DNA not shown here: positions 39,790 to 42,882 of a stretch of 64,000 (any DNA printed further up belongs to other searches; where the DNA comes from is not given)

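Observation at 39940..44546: Soluble 930-aa class III nucleotidyl cyclase with a long novel N-terminal region, coupled to a REC-GAF-GGDEF regulator and a zinc-ribbon/DUF2007 protein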

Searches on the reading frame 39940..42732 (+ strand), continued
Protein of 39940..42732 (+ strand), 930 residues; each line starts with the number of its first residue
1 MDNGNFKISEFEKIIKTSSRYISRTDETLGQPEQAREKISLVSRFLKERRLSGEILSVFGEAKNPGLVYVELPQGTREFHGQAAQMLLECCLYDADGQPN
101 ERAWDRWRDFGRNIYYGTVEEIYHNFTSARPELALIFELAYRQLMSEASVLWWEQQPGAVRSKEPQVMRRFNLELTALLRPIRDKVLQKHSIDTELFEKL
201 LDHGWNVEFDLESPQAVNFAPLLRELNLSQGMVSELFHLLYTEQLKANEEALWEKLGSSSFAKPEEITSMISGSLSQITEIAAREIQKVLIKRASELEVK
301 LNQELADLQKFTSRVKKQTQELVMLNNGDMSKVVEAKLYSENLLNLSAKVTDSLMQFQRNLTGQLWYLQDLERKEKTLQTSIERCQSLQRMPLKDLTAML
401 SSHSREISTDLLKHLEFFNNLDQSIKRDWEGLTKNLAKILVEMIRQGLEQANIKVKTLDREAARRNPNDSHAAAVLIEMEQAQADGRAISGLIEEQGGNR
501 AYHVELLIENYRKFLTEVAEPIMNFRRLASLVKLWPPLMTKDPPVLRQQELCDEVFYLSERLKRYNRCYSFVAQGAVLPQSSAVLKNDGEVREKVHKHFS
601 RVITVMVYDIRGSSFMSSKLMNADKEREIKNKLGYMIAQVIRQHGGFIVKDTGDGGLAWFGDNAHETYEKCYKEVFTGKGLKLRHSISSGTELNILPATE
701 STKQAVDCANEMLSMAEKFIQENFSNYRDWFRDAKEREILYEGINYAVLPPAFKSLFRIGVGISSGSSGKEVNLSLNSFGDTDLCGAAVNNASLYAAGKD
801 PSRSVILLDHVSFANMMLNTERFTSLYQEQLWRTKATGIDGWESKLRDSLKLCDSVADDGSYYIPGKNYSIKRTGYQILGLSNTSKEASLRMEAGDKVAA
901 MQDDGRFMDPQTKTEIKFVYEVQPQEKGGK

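Call 26: predict_structure(alignment_id=A1)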
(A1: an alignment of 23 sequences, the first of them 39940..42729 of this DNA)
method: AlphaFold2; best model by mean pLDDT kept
length: 930 residues; sequences in the alignment: 23
mean_pLDDT: 84.9   pTM: 0.74
mean pLDDT of the five models: 84.9, 82.1, 81.8, 79.8, 78.8
residues with pLDDT >= 90: 406; 70-90: 420; 50-70: 80; < 50: 24
segments of 3 or more residues with pLDDT < 50: 736-744, 927-930
pLDDT, mean of each block of 10 residues (from residue 1): 71 87 87 91 92 89 87 92 94 87 92 92 91 94 92 85 85 92 88 85 74 89 91 92 89 91 92 84 93 95 93 90 84 62 64 81 88 92 94 91 77 92 92 93 93 89 77 81 91 81 94 93 92 92 89 90 87 83 62 89 94 76 81 87 88 86 81 59 54 81 95 87 71 54 54 78 91 80 87 87 89 93 86 87 92 68 85 89 70 85 87 90 66
secondary structure, 60 per line:
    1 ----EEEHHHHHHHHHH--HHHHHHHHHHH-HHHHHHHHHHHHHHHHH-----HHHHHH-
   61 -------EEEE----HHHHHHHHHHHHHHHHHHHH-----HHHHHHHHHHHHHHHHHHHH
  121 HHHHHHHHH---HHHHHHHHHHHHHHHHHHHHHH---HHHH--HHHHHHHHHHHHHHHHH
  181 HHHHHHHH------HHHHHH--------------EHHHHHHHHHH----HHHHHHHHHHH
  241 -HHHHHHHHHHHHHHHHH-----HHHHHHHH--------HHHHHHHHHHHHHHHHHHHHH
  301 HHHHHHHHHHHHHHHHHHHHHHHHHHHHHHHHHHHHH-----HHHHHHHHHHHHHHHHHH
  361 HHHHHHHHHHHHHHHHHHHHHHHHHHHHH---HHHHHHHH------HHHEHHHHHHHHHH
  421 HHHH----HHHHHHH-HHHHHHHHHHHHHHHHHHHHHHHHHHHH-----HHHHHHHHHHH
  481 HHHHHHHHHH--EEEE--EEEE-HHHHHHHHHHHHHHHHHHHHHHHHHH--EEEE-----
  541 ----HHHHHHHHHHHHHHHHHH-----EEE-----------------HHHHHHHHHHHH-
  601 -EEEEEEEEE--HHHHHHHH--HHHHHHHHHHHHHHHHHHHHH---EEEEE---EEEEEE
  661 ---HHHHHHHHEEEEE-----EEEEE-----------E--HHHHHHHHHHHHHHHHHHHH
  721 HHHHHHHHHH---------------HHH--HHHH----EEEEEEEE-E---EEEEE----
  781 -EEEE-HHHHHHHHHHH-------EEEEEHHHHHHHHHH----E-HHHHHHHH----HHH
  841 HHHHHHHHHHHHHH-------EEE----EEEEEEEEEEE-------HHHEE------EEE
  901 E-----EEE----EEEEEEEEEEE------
elements in order (helices of 4 or more, strands of 3 or more residues): E5-7 H8-17 H20-30 H32-48 H54-59 E68-71 H76-95 H101-129 H133-154 H158-161 H164-188 H195-200 H216-225 H230-240 H242-258 H264-271 H280-337 H343-389 H393-400 H411-424 H429-435 H437-464 H470-490 E493-496 E499-502 H504-529 E532-535 H545-562 E568-570 H588-599 E602-610 H613-620 H623-643 E647-651 E655-660 H664-671 E672-676 E682-686 H701-730 H751-754 E759-766 E772-776 E782-785 H787-797 E805-809 H810-819 H826-833 H838-854 E862-864 E869-879 E898-901 E907-909 E914-924
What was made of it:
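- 39940..42732 (+): X930: a 930-aa soluble protein and member of a small, Pfam-invisible family of class III cyclase-like proteins. AF2 model pLDDT 84.9, pTM 0.74 (call 26).
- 41410..41739 (+): Pre-catalytic alpha/beta module (res ~491-600, invariant 'LWPP' 534-537), conserved across the whole family together with the catalytic domain. Secondary structure in call 26.
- On Class III nucleotidyl cyclase (PF00211): The secondary-structure order fits (call 26).
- The proposed replacement by R684 or R611 could not be checked geometrically, because no coordinates were available and insertion 1 has pLDDT 54-59 (call 26).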

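Call 29: fold_search(model_id=the predicted structure, library=pdb)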
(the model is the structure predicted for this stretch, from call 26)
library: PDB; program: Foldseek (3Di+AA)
matches with E <= 10: 436; with E <= 0.001: 123
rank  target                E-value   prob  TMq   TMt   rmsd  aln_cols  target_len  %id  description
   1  3r5g_B                1.3e-07  1.00  0.15  0.67   4.8       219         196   20  Crystal structure of the adenylyl cyclase CyaB from P. aeruginosa (released 2012-01-11)
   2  3r5g_A                1.8e-07  1.00  0.15  0.68   4.7       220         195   20  Crystal structure of the adenylyl cyclase CyaB from P. aeruginosa (released 2012-01-11)
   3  1wc1_A                2.5e-07  1.00  0.16  0.68   5.5       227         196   19  Soluble adenylyl cyclase CyaC from S. platensis in complex with Rp- ATPalphaS (released 2004-12-20)
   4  1wc1_C                4.8e-07  1.00  0.16  0.69   5.3       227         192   18  Soluble adenylyl cyclase CyaC from S. platensis in complex with Rp- ATPalphaS (released 2004-12-20)
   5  1wc1_B                5.0e-07  1.00  0.16  0.68   5.4       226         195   19  Soluble adenylyl cyclase CyaC from S. platensis in complex with Rp- ATPalphaS (released 2004-12-20)
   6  1wc0_B                6.2e-07  1.00  0.15  0.66   5.3       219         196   19  Soluble adenylyl cyclase CyaC from S. platensis in complex with alpha, beta-methylene-ATP (released 2004-12-20)
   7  1wc3_B                6.8e-07  1.00  0.15  0.68   5.0       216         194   19  Soluble adenylyl cyclase CyaC from S. platensis in complex with alpha, beta-methylene-ATP and Strontium (released 2004-12-20)
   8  1wc0_A                6.8e-07  1.00  0.15  0.65   6.6       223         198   20  Soluble adenylyl cyclase CyaC from S. platensis in complex with alpha, beta-methylene-ATP (released 2004-12-20)
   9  1wc4_B                9.3e-07  1.00  0.15  0.67   5.1       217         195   19  Soluble adenylyl cyclase CyaC from S. platensis in complex with alpha, beta-methylene-ATP and Europium (released 2004-12-20)
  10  2w01_C                1.1e-06  1.00  0.15  0.62   3.9       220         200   20  Crystal structure of the guanylyl cyclase Cya2 (released 2008-09-30)
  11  1wc4_A                1.3e-06  1.00  0.15  0.64   5.5       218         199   20  Soluble adenylyl cyclase CyaC from S. platensis in complex with alpha, beta-methylene-ATP and Europium (released 2004-12-20)
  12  1wc5_A                1.7e-06  1.00  0.15  0.68   5.2       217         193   19  Soluble adenylyl cyclase CyaC from S. platensis in complex with alpha, beta-methylene-ATP in presence of bicarbonate (released 2004-12-20)
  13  1ybt_A                1.8e-06  1.00  0.14  0.71   3.5       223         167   17  MYCOBACTERIUM TUBERCULOSIS ADENYLYL CYCLASE, RV1900C CHD (released 2005-02-15)
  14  2w01_D                2.2e-06  1.00  0.15  0.64   3.7       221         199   19  Crystal structure of the guanylyl cyclase Cya2 (released 2008-09-30)
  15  2bw7_B                3.0e-06  1.00  0.15  0.67   5.1       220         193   18  A novel mechanism for adenylyl cyclase inhibition from the crystal structure of its complex with catechol estrogen (released 2005-07-20)
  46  7r65_A                2.0e-05  1.00  0.14  0.54   4.1       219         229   16  Crystal structure of a bacterial cyclic UMP synthase from Burkholderia cepacia LK29 (released 2021-10-13)
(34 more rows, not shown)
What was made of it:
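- On Class III nucleotidyl cyclase (PF00211): Foldseek vs PDB: the top 50 hits are all class III CHDs, E down to 1.3e-7, target TM 0.62-0.71 (call 29).
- Closest known: Class III nucleotidyl cyclase catalytic domains. Same: Same fold (Foldseek TM 0.62-0.71, call 29).
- Fold: the 50 Foldseek hits listed for the full-length model are all class III cyclase domains (CyaB 3r5g E 1.3e-7, CyaC, Cya2, Rv1900c TM 0.71; call 29).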

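Call 30: search_protein_representatives(alignment_id=A1)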
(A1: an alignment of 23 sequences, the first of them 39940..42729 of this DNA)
Query: 23 sequences, 930 profile positions. Proteins with E-value up to 0.001 (for the whole library): 54; up to 1e-10: 45; up to 1e-30: 42. The best 54 are listed.
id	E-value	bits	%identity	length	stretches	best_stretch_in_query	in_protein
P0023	0.0e+00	1529.8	-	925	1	1-925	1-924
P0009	0.0e+00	1423.8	-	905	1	1-928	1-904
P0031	8.6e-214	728.6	-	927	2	9-823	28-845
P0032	2.3e-163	561.8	-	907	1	10-838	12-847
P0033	1.5e-151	522.6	-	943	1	2-926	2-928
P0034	5.7e-147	507.5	-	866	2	427-926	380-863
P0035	1.1e-137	476.7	-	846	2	500-925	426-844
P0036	1.4e-128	446.7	-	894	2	482-928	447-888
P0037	1.4e-128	446.6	-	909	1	10-926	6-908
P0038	2.9e-121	422.4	-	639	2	503-927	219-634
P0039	2.1e-117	409.7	-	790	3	503-924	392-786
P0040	2.5e-112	392.9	-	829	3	478-929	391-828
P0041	2.4e-110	386.3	-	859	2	478-848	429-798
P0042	1.5e-107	377.1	-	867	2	119-871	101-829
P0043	6.6e-107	374.9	-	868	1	9-925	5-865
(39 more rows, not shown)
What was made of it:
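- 41410..41739 (+): Profile matches of distant members start at positions ~470-500 (call 30).
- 42415..42729 (+): C-terminal alpha+beta tail domain (res ~826-930), conserved across the family; function unknown. Profile matches extend to positions 922-929 in distant members (call 30).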

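Call 32: search_protein_families(library=pfam, alignment_id=A2, max_evalue=0.01)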
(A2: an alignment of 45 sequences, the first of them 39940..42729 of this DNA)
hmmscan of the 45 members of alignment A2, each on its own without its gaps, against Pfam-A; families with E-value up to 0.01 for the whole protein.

A. member 1, window:39940-42729:+ (930 aa): 1 family
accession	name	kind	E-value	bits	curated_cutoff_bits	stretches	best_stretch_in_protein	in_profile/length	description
PF00738.24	Polyhedrin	-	0.0038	17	25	1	509-577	62-130/232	Polyhedrin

B. families by the number of members that match (of 45 scanned): 26 families (the first 25 are shown)
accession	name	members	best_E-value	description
PF00211.25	Guanylate_cyc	5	1.3e-35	Adenylate and Guanylate cyclase catalytic domain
PF00536.37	SAM_1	2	7.1e-21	SAM domain (Sterile alpha motif)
PF07647.24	SAM_2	2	1e-18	SAM domain (Sterile alpha motif)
PF00072.30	Response_reg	1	2e-21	Response regulator receiver domain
PF13191.12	AAA_16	1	1.2e-20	AAA ATPase domain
PF00561.26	Abhydrolase_1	1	2.9e-09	alpha/beta hydrolase fold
PF07719.23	TPR_2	1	3.3e-09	Tetratricopeptide repeat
PF13401.12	AAA_22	1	1.3e-08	AAA domain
PF00515.34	TPR_1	1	2.8e-06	Tetratricopeptide repeat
PF12146.15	Hydrolase_4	1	5.7e-06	Serine aminopeptidase, S33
PF13181.12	TPR_8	1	5.5e-05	Tetratricopeptide repeat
PF23198.2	PDE8A_N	1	9.9e-05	PDE8A-like, N-terminal domain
PF01442.23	Apolipoprotein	1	0.00015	Apolipoprotein A1/A4/E domain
PF25201.1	nSTAND6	1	0.00017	Novel STAND NTPase 6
PF12697.13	Abhydrolase_6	1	0.0007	Alpha/beta hydrolase family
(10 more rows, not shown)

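Call 38: find_related_loci(query=A3, collection=genome_contigs, flank=8000)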
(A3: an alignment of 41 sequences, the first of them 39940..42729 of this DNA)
Query A3 (930 aa) in genome_contigs; peptide patterns used: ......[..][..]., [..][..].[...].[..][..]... (x = any residue, [..] = any of these).
446 stretches matched a pattern; 149 encode a relative of the query (tblastn E <= 1e-3); the best 80 are kept; 80 distinct loci.
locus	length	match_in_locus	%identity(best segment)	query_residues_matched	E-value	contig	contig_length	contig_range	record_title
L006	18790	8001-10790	88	1-930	0e+0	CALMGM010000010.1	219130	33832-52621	MAG TPA_asm: uncultured bacterium isolate SRR6284162_bin.43_CONCOCT_v1.1_MAG genome assembly, contig: ERZ795126.19, whol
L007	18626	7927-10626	52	7-926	0e+0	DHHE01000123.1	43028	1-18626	MAG TPA_asm: bacterium UBP2_UBA4780 isolate UBA4780 UBA4780_contig_4229, whole genome shotgun sequence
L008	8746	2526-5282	51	5-924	0e+0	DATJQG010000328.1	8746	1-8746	MAG TPA_asm: Candidatus Edwardsbacteria bacterium isolate SMAG_U14934 k141_4195082, whole genome shotgun sequence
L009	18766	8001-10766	50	1-924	0e+0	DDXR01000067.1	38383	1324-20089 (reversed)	MAG TPA_asm: bacterium UBP2_UBA2255 isolate UBA2255 UBA2255_contig_23228, whole genome shotgun sequence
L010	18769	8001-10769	48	1-924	0e+0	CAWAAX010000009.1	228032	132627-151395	MAG: uncultured bacterium isolate MFD01299.bin.1.238 genome assembly, contig: contig_36723, whole genome shotgun sequenc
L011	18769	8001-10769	48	1-924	0e+0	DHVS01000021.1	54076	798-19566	MAG TPA_asm: bacterium UBP2_UBA5202 isolate UBA5202 UBA5202_contig_10233, whole genome shotgun sequence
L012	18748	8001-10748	48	8-924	0e+0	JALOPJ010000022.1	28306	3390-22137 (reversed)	MAG: Candidatus Edwardsbacteria bacterium isolate Prado126 scaffold_3989, whole genome shotgun sequence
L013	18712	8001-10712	51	1-926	0e+0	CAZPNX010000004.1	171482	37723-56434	MAG TPA_asm: uncultured bacterium isolate binchicken_co274_234 genome assembly, contig: NODE_137_length_171482_cov_11.44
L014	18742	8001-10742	39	1-926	0e+0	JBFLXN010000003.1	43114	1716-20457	MAG: Candidatus Edwardsbacteria bacterium isolate MAG059 MAG059_3, whole genome shotgun sequence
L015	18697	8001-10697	49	1-927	0e+0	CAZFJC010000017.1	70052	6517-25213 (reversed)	MAG TPA_asm: uncultured bacterium isolate binchicken_co7_184 genome assembly, contig: NODE_727_length_70052_cov_12.55573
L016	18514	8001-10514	30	9-924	3e-106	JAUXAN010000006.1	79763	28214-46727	MAG: bacterium isolate CSMAG_2763 CSMAG_2763_k141_10751_length_79763_cov_224.5090, whole genome shotgun sequence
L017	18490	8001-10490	29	1-825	1e-114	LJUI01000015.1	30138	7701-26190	MAG: candidate division TA06 bacterium SM23_40 WORSMTZ_2303, whole genome shotgun sequence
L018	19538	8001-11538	29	137-926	5e-93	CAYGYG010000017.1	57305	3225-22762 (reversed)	MAG TPA_asm: uncultured bacterium isolate ERP119294_co1_15 genome assembly, contig: NODE_534_length_57305_cov_25.197869,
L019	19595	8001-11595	32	236-926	2e-91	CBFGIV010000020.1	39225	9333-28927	MAG: candidate division WOR-3 bacterium isolate JZ-2_202302_bins_123.1 genome assembly, contig: NODE_20_length_39225_cov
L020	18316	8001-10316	28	5-824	3e-85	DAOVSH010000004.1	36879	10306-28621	MAG TPA_asm: Candidatus Cloacimonadota bacterium isolate CSMAG_1622 CSMAG_1622_k141_1842258_length_36879_cov_27.0000, wh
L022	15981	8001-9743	30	279-927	8e-81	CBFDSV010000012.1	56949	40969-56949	MAG TPA_asm: uncultured bacterium isolate SRR6823440_binner123_Refined_64 genome assembly, contig: ERZ650341.148, whole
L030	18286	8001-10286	26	19-831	2e-78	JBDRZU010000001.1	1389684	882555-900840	MAG: candidate division WOR-3 bacterium isolate SRBZ-2_201901_bins_139 SRBZ-2_201901_bins_139_scaffold_1, whole genome s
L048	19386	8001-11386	29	254-922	9e-75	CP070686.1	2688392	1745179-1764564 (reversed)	MAG: candidate division WOR-3 bacterium isolate bin65 chromosome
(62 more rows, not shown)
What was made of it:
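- The module is vertically conserved across whole phyla rather than patchy (call 38).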
